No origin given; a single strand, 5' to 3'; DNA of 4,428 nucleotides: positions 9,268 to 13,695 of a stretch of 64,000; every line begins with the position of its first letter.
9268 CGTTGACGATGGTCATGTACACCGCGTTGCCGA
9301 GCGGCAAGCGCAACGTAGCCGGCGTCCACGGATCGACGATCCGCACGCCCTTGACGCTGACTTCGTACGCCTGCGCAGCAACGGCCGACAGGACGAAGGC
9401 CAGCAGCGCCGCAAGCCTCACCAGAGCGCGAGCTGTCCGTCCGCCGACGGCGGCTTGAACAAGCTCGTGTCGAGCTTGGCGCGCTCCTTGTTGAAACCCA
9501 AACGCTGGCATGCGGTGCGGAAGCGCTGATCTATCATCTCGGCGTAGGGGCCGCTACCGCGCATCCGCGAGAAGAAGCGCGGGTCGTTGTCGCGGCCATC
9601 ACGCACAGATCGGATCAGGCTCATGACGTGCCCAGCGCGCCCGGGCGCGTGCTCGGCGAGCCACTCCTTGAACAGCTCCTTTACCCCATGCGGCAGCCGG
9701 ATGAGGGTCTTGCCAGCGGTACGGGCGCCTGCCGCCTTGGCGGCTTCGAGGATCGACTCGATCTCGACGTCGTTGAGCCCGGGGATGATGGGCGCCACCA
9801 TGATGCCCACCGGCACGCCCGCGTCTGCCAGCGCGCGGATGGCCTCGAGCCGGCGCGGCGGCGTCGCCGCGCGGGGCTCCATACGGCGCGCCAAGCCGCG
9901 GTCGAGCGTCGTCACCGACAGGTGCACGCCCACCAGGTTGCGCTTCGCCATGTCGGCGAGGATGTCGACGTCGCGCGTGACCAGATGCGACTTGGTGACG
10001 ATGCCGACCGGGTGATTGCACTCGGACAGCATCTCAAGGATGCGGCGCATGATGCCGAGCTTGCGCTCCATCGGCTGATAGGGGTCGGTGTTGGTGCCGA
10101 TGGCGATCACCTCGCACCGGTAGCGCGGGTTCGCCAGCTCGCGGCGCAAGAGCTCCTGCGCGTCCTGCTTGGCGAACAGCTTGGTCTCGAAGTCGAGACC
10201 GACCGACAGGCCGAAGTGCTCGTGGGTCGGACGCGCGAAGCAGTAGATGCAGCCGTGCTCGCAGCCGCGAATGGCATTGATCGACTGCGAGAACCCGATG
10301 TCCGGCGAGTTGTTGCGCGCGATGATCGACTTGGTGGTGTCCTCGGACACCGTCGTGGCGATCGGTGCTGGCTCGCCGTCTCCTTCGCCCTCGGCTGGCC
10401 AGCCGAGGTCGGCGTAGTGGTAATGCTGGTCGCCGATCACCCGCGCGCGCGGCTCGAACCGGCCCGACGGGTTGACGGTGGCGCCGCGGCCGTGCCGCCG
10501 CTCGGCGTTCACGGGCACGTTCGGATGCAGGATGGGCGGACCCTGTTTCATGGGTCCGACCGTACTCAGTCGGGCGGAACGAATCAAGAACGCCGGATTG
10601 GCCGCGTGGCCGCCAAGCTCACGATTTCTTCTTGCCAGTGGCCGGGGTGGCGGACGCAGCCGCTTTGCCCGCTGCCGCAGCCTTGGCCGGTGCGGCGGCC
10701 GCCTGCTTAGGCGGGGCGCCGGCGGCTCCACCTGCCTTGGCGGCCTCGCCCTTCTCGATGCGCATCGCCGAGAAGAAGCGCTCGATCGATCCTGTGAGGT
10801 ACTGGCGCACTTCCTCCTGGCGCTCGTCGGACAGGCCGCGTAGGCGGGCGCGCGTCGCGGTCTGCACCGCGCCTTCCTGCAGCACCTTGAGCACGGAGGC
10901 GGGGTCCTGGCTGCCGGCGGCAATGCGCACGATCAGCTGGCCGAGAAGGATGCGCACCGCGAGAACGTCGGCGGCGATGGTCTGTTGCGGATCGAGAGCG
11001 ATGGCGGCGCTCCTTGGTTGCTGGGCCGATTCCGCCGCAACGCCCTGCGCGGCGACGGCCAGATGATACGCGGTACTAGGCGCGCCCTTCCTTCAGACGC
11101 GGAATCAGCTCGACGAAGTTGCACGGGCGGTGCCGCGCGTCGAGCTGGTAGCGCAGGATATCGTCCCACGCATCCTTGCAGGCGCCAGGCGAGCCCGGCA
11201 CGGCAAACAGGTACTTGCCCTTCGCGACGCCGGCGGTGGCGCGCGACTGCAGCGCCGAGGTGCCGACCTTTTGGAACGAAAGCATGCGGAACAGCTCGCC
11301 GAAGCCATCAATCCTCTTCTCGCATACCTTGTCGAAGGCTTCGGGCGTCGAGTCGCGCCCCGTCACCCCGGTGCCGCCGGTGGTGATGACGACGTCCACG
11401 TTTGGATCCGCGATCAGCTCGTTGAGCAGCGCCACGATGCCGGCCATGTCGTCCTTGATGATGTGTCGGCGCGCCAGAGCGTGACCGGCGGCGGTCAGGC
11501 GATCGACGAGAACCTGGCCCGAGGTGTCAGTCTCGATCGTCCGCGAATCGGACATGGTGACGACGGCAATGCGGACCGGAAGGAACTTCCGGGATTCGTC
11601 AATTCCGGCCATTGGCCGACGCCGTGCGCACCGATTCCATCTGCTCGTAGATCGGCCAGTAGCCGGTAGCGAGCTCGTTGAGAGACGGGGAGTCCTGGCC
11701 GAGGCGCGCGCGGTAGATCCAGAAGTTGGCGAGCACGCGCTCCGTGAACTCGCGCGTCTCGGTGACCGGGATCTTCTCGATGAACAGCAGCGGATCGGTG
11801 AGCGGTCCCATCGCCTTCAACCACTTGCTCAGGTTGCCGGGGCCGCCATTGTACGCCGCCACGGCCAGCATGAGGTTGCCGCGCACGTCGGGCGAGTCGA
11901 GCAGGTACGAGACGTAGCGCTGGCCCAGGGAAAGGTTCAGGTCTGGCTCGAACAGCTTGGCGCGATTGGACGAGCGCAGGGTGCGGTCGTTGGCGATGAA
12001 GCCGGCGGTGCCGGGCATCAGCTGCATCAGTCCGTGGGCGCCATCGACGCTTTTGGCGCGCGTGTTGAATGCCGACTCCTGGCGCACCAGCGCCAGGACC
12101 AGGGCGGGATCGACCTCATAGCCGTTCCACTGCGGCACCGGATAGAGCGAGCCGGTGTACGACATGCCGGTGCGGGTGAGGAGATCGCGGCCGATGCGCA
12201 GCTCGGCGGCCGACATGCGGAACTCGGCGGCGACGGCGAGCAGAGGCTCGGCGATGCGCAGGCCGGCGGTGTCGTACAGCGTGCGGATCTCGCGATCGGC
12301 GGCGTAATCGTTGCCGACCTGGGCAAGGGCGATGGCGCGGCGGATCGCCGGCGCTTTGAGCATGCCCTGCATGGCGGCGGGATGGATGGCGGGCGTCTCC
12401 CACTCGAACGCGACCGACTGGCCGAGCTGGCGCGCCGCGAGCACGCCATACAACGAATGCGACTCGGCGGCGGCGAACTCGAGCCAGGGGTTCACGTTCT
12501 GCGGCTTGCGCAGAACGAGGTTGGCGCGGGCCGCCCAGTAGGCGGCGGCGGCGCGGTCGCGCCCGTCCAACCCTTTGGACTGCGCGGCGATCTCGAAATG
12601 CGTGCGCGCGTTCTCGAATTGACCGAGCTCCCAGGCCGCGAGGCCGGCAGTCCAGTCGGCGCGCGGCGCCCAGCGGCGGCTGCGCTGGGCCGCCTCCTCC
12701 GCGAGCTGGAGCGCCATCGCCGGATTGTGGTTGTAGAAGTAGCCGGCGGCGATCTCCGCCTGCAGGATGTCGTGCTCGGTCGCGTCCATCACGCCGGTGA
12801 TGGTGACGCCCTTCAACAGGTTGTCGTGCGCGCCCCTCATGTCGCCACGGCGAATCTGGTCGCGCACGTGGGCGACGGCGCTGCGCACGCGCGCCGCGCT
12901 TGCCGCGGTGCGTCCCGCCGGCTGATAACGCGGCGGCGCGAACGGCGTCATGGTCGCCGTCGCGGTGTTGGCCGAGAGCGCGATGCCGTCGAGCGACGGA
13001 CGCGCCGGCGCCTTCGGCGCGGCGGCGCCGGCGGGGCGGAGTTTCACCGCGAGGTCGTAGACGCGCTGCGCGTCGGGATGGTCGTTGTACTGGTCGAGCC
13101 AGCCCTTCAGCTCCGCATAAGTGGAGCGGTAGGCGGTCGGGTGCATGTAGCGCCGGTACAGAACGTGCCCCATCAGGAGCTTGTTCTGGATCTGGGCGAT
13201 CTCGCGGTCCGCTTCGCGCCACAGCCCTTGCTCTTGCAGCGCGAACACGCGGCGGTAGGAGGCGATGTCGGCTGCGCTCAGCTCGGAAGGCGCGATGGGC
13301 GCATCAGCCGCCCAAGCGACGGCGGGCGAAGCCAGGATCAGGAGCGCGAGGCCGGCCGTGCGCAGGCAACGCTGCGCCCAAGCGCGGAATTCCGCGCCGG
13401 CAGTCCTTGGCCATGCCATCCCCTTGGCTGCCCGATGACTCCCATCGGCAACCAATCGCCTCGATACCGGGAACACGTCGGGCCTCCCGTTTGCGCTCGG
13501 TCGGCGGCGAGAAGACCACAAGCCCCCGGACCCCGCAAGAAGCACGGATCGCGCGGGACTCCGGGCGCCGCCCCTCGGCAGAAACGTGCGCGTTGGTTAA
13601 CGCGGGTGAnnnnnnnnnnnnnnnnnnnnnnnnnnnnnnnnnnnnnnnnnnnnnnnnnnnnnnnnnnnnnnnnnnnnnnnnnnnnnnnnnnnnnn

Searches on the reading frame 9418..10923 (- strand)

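Call 88: search_protein_families(library=pfam, proteins=[window:9418-10923:-], max_evalue=0.00001)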
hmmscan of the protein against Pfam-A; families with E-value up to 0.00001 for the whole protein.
window:9418-10923:- (501 aa): 1 family
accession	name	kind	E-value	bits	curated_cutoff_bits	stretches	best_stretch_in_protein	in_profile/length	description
PF04055.27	Radical_SAM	-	1.2e-20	74.8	29.5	1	215-394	1-165/166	Radical SAM superfamily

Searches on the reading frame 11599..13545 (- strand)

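Call 88: search_protein_families(library=pfam, proteins=[window:11599-13545:-], max_evalue=0.00001)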
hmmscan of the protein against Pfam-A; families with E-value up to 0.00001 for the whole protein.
window:11599-13545:- (648 aa): 1 family
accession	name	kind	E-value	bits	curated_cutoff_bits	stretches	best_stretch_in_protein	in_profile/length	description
PF01464.25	SLT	-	1e-23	83.5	21.3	1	475-578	9-107/117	Transglycosylase SLT domain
